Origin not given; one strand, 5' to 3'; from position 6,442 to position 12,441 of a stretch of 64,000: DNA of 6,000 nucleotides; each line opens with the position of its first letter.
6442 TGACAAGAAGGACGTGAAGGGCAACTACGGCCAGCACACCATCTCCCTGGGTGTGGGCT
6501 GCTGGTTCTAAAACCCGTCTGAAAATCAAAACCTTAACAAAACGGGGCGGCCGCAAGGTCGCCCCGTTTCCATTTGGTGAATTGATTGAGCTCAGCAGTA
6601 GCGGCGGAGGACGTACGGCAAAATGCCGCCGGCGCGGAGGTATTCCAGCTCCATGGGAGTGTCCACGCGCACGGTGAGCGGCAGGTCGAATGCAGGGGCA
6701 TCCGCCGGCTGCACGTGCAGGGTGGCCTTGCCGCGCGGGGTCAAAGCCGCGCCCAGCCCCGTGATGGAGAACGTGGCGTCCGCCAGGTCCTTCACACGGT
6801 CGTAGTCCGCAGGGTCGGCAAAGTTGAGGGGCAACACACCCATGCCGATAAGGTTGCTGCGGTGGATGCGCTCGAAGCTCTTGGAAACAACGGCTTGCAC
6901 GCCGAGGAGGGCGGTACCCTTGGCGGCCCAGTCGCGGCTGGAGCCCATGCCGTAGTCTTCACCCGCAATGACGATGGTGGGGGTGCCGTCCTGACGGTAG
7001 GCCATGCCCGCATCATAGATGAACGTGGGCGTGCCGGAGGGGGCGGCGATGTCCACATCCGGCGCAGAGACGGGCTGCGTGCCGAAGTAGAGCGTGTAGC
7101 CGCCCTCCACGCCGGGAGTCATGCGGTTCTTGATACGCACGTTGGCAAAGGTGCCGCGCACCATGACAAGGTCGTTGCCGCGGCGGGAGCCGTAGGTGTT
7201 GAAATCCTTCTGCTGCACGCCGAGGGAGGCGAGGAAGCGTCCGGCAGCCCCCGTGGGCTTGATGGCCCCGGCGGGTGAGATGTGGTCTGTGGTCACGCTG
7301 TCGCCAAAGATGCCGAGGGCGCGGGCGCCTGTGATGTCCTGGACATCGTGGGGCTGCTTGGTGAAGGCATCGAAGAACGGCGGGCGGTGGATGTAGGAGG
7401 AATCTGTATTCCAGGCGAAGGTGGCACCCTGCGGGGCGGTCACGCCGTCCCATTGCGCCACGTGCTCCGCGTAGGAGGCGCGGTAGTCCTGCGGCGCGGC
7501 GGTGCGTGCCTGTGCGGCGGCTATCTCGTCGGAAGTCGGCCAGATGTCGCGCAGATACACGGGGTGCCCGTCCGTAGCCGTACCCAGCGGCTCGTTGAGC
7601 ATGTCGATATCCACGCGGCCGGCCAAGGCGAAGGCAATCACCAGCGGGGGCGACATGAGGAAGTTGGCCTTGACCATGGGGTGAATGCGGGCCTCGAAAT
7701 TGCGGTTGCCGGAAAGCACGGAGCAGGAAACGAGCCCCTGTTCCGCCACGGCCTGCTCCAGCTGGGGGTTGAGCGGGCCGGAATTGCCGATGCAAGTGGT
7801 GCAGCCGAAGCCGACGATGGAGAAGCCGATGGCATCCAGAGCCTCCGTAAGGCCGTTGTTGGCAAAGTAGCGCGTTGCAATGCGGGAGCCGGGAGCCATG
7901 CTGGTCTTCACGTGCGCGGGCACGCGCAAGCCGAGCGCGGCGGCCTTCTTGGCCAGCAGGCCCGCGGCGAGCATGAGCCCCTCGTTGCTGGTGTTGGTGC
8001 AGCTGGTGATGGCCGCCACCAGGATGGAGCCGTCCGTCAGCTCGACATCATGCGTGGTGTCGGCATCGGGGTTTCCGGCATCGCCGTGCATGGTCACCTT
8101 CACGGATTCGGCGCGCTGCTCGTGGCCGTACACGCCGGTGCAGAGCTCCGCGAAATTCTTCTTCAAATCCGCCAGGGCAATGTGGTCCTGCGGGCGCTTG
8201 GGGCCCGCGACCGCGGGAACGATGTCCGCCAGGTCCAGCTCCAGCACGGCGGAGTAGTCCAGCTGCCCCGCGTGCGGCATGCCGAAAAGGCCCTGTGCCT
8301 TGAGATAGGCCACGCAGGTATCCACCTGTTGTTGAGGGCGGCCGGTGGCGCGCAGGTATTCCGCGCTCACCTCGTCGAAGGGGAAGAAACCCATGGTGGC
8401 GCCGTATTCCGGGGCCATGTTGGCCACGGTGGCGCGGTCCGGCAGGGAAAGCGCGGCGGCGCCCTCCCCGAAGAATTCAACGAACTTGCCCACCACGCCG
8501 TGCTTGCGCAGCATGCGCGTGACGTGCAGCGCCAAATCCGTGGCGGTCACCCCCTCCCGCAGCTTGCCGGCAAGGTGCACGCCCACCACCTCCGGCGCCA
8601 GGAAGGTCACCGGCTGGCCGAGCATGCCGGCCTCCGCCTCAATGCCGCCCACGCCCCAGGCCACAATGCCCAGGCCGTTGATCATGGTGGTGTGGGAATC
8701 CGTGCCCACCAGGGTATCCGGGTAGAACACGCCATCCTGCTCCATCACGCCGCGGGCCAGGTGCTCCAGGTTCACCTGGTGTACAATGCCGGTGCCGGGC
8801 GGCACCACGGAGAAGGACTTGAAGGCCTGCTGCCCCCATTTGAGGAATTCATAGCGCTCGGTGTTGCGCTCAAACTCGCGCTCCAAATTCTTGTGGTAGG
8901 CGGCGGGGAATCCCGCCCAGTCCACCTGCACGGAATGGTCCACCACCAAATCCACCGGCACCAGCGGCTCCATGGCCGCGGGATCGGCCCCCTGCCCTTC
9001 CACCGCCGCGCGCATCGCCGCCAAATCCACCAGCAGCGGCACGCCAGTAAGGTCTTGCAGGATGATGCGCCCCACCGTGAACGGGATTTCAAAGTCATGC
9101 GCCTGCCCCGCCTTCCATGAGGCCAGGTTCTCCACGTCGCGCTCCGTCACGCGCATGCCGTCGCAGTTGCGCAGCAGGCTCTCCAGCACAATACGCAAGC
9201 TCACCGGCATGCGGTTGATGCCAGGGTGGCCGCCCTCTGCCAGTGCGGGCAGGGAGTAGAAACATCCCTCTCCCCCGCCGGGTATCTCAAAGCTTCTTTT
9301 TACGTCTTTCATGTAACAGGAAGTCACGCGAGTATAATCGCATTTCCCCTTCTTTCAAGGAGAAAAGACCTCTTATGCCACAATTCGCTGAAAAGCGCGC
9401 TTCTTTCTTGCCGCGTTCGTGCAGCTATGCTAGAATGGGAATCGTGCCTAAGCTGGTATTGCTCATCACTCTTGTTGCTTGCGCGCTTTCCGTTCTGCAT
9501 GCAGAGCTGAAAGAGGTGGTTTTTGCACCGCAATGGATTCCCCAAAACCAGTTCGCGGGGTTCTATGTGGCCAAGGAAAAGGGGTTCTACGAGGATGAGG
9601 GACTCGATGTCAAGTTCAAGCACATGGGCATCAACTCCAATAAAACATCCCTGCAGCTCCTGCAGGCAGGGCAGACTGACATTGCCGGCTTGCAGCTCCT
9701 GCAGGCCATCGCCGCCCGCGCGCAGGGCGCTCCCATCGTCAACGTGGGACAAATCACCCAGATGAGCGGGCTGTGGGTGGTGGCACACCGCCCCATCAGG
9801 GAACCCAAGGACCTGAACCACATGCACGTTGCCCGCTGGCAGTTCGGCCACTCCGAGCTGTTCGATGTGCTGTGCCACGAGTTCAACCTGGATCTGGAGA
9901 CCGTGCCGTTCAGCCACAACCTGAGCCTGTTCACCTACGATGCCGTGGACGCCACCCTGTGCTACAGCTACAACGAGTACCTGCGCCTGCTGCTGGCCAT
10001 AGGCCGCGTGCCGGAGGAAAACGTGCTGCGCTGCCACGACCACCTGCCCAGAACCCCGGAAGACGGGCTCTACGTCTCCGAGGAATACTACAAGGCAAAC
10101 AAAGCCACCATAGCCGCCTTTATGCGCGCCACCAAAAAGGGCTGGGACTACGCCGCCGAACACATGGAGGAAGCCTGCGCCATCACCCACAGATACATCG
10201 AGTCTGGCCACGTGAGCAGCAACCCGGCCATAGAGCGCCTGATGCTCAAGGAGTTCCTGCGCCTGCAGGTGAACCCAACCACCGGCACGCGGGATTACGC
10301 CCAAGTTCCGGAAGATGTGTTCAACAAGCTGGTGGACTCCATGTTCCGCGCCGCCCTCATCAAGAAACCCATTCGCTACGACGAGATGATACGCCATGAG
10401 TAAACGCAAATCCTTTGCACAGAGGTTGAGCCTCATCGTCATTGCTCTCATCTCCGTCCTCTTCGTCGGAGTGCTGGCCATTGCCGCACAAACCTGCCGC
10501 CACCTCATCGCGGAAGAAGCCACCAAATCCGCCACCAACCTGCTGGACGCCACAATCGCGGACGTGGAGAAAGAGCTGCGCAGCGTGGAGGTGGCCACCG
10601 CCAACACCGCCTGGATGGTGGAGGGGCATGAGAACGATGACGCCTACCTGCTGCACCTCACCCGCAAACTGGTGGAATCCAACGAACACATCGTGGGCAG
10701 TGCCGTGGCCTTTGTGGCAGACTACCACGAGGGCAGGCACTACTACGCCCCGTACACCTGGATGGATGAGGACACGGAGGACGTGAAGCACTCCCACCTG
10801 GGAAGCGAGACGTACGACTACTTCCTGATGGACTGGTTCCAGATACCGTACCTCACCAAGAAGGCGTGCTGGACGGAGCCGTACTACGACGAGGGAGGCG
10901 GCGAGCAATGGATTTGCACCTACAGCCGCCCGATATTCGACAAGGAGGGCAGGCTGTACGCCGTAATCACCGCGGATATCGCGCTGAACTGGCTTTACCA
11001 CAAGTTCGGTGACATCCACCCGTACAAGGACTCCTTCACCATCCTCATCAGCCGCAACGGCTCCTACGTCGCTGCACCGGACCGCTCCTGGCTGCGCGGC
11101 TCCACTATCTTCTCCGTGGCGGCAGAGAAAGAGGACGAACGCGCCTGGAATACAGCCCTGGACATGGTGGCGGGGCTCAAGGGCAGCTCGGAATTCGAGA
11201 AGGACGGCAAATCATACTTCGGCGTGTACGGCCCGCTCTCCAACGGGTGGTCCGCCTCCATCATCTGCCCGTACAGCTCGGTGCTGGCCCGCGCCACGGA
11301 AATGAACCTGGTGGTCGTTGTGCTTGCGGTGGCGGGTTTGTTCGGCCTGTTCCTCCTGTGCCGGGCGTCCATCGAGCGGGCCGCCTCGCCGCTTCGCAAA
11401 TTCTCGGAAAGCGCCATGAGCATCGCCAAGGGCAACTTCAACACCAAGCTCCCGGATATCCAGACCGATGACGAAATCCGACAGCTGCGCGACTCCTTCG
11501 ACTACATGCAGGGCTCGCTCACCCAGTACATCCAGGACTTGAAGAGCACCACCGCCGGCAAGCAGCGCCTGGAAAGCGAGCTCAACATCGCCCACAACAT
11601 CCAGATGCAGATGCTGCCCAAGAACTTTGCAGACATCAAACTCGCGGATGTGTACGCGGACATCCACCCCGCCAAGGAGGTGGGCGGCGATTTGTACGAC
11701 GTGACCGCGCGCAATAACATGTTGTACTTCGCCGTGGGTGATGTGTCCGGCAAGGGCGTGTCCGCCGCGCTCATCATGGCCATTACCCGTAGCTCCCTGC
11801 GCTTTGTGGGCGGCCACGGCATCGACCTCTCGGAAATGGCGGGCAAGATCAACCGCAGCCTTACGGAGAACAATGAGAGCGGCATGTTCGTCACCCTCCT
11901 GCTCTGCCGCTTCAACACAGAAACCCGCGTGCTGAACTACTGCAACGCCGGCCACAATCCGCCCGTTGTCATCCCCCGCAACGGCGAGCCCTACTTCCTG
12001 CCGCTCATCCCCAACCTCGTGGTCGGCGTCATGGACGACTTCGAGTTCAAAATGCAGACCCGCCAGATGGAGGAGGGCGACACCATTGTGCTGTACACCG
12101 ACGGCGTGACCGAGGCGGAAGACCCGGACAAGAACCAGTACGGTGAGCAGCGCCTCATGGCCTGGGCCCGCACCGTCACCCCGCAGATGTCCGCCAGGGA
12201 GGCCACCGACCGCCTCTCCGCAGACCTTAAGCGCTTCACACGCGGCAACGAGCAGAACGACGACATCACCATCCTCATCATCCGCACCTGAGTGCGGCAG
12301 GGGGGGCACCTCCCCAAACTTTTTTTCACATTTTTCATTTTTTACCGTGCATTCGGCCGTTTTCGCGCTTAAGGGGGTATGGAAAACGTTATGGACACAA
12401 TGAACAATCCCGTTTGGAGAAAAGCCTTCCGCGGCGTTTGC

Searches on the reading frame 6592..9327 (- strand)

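Call 95: search_protein_families(library=pfam, proteins=[window:6592-9327:-], max_evalue=0.00001)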
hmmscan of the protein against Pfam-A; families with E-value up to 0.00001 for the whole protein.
window:6592-9327:- (911 aa): 2 families
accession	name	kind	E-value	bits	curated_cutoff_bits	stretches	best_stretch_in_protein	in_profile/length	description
PF00330.25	Aconitase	-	2.8e-156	521.5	28.7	1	78-570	14-463/463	Aconitase family (aconitate hydratase)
PF00694.25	Aconitase_C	-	3.5e-36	124.9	22.8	1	697-838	3-130/131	Aconitase C-terminal domain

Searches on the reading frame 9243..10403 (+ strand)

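Call 95: search_protein_families(library=pfam, proteins=[window:9243-10403:+], max_evalue=0.00001)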
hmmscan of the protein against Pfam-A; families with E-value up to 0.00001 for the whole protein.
window:9243-10403:+ (386 aa): 1 family
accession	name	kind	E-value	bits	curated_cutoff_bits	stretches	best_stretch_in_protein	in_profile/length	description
PF09084.16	NMT1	-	4.4e-34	118.7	20.5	1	102-311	2-216/216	NMT1/THI5 like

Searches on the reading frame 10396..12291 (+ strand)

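Call 95: search_protein_families(library=pfam, proteins=[window:10396-12291:+], max_evalue=0.00001)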
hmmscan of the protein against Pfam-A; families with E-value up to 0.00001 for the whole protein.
window:10396-12291:+ (631 aa): 4 families
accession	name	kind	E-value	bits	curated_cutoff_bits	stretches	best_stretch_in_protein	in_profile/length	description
PF07228.17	SpoIIE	-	8.5e-52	176.3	25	1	443-631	5-191/192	Stage II sporulation protein E (SpoIIE)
PF22673.2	MCP-like_PDC_1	-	1.6e-27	96.6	27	1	87-200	3-111/113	Methyl-accepting chemotaxis protein-like, first PDC sensor domain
PF02743.24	dCache_1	-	8e-13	48.9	45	1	40-286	12-236/240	Cache domain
PF00672.30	HAMP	-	9.5e-10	39.1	25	1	330-376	7-52/53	HAMP domain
